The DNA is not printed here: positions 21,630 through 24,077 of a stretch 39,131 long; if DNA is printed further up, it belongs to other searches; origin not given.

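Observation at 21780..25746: Translationally coupled pair of distantly paralogous, tail-anchored giant surface proteins of unknown family between ackA and dnaE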

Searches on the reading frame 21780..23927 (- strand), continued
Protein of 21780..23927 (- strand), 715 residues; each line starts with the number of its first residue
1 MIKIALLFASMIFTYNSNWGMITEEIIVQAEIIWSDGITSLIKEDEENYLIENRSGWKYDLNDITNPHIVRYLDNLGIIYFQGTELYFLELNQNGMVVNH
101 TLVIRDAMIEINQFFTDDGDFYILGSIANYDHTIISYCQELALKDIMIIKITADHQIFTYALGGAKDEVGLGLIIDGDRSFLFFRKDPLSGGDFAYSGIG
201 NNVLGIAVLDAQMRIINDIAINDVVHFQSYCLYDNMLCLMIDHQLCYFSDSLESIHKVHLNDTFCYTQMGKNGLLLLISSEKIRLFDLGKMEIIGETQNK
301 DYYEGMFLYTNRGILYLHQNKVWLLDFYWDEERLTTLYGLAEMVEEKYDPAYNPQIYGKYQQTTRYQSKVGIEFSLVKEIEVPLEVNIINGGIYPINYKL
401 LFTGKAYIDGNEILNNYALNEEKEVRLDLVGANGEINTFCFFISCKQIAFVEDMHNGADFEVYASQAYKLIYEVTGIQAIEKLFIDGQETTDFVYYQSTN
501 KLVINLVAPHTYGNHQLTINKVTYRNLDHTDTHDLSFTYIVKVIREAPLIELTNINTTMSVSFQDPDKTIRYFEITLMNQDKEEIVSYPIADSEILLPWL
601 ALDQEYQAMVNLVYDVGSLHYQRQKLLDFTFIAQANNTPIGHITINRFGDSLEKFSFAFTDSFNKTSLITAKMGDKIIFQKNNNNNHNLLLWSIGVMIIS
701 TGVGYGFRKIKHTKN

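Call 69: search_solved_structures(query=A3, max_evalue=10)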
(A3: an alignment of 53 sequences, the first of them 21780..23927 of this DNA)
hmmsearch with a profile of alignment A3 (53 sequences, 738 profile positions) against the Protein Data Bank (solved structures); distinct sequences matched with E-value up to 10: 12.
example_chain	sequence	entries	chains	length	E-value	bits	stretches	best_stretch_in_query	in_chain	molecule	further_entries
7fh6_A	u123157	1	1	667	9.7e-05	24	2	91-189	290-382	CylK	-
7fh8_A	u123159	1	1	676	0.0001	23.9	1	143-189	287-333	CylK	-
7fh7_A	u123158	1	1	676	0.0001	23.9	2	91-189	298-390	CylK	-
7ron_A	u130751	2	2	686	0.00011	23.9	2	91-189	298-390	CylK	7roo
4uzr_A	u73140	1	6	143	0.027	16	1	231-291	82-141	PUTATIVE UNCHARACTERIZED PROTEIN PH1500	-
2m3x_A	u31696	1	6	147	0.029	15.9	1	231-291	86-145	PH1500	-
8afq_A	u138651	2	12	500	0.22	12.9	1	288-336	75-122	Autophagy-related protein 18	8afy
8afx_A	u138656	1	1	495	0.22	12.9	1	289-336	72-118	Autophagy-related protein 18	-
8afw_A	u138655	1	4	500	0.22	12.9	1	289-336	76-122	Autophagy-related protein 18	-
6kyb_A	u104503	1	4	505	0.23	12.9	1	289-336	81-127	Autophagy-related protein 18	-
9t0c_B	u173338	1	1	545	0.28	12.6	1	289-336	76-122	Autophagy-related protein 18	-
3jb9_S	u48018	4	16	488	1.3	10.4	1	37-132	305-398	Pre-mRNA-processing factor 19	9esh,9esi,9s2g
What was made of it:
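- The best PDB sequence hit of the B profile is the CylK propeller (E=1e-4, call 69).
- Tried and rejected: The broad profile gave only CylK, at E=1e-4 (call 69).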

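Call 70: search_protein_families(library=pfam, alignment_id=A3, max_evalue=0.01)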
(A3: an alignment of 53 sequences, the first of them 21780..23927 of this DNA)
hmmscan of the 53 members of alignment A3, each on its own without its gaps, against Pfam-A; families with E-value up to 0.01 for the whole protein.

A. member 1, window:21780-23927:- (715 aa): 0 families

B. families by the number of members that match (of 53 scanned): 5 families
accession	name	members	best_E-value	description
PF08863.15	YolD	1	0.00028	YolD-like protein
PF00041.27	fn3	1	0.0004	Fibronectin type III domain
PF23900.1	PRS2_N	1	0.0022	PRS2 N-terminal domain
PF07550.17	Shr-like_HID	1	0.0028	Heme-binding protein Shr-like, Hb-interacting domain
PF22143.2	ScpA_C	1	0.0092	C5a peptidase, fibronectin type III domain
